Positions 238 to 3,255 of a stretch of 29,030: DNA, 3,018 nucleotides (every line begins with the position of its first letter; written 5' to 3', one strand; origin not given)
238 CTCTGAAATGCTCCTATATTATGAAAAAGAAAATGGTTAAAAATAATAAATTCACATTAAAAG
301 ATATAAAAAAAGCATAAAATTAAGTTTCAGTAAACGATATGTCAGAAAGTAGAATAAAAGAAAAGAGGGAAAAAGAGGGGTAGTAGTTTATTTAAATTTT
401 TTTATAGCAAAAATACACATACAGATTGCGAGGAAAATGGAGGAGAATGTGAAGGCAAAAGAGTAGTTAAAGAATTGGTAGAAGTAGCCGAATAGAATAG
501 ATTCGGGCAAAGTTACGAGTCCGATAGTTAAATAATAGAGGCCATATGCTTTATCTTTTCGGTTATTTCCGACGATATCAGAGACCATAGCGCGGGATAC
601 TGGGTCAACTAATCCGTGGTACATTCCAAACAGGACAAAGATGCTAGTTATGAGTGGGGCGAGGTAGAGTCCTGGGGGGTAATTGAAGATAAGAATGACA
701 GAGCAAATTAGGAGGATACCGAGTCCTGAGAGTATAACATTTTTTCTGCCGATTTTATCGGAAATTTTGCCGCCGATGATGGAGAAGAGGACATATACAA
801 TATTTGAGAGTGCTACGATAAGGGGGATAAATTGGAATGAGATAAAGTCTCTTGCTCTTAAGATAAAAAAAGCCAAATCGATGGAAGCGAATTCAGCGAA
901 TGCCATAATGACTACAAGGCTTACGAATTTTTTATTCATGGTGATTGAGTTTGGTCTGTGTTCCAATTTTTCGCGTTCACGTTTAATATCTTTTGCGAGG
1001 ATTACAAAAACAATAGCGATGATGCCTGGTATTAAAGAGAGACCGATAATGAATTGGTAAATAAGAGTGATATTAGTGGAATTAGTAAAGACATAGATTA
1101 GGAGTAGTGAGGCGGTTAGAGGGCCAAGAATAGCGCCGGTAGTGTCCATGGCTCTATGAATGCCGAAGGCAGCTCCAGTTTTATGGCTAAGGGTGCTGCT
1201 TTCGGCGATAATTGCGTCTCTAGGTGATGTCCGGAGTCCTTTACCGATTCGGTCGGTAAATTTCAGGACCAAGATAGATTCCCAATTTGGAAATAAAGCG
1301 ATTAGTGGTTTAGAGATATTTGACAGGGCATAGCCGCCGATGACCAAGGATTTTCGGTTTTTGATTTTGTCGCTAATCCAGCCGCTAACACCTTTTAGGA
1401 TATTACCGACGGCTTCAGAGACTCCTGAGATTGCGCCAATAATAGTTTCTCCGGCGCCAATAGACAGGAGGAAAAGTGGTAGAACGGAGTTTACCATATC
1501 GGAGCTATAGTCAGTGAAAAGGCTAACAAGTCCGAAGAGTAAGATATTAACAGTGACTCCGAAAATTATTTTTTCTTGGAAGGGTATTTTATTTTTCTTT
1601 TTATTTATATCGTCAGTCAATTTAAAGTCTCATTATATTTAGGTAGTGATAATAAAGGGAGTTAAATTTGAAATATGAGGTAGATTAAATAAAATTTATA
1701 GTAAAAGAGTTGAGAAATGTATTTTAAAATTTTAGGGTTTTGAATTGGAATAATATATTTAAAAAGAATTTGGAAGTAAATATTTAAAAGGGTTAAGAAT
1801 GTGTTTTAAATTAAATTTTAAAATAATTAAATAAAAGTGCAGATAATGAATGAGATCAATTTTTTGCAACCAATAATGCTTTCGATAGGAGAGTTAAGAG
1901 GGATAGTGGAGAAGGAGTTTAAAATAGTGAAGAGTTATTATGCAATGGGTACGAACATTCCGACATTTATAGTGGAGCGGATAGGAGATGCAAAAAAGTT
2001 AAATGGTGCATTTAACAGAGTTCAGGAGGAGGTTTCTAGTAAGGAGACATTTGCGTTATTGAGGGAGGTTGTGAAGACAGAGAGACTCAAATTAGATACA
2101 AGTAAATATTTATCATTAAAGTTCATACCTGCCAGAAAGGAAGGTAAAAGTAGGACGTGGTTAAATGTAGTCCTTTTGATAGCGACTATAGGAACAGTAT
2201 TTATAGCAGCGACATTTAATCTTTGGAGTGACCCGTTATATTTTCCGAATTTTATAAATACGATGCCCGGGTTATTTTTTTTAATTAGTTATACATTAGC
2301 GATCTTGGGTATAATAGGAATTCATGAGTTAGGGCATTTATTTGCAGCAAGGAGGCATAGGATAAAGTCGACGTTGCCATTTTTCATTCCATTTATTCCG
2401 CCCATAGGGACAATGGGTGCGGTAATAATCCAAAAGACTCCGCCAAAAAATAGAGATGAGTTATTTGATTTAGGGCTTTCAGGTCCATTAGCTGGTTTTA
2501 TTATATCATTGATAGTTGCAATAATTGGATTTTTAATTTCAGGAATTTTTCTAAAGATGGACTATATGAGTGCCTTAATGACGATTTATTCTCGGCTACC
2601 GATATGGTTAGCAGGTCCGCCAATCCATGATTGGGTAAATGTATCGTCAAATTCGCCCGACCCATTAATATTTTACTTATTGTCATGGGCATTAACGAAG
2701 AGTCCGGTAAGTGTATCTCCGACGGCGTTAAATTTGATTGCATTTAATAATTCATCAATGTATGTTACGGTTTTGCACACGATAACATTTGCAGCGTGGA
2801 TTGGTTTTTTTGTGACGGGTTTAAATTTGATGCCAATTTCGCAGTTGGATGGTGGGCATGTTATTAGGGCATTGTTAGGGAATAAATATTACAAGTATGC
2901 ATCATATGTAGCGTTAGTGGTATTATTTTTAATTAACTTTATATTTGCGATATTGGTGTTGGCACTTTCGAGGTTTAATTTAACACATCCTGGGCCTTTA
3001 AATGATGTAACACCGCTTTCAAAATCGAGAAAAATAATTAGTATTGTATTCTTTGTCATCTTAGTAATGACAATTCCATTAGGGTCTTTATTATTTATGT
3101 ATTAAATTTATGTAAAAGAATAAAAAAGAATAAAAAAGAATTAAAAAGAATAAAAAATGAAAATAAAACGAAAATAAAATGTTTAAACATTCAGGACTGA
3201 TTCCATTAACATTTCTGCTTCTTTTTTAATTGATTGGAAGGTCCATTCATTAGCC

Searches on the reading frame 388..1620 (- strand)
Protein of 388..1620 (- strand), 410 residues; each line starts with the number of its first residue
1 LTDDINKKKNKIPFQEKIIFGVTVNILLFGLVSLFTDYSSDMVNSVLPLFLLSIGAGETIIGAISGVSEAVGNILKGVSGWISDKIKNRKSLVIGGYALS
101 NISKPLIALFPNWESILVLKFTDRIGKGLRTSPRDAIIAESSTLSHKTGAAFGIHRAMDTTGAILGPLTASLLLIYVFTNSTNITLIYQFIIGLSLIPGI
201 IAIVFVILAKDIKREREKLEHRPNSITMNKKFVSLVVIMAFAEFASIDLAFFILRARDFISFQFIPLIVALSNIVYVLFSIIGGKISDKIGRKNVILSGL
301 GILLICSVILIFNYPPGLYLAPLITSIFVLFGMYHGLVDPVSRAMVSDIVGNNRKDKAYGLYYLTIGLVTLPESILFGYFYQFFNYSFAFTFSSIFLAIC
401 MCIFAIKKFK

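Call 28: search_protein_families(library=pfam, proteins=[window:388-1620:-], max_evalue=0.001)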
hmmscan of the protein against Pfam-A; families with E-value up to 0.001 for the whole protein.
window:388-1620:- (410 aa): 4 families
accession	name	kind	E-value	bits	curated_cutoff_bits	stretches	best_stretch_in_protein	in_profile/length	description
PF07690.21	MFS_1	-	1.8e-35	122.9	33.4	2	236-404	4-168/347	Major Facilitator Superfamily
PF12832.13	MFS_1_like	-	4.2e-07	29.8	25.2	1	48-245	23-104/373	MFS_1 like family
PF05977.19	MFS_3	-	2.4e-06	26.7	27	1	265-406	47-189/524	Transmembrane secretion effector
PF00083.30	Sugar_tr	-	2.6e-06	27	22.3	1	271-405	295-430/452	Sugar (and other) transporter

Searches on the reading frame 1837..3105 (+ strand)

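Call 28: search_protein_families(library=pfam, proteins=[window:1837-3105:+], max_evalue=0.001)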
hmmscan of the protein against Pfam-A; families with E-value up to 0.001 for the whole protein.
window:1837-3105:+ (422 aa): 1 family
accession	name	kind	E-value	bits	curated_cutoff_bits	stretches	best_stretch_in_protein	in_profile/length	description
PF02163.28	Peptidase_M50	-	4.4e-22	78.9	27.2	1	153-364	3-219/221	Peptidase family M50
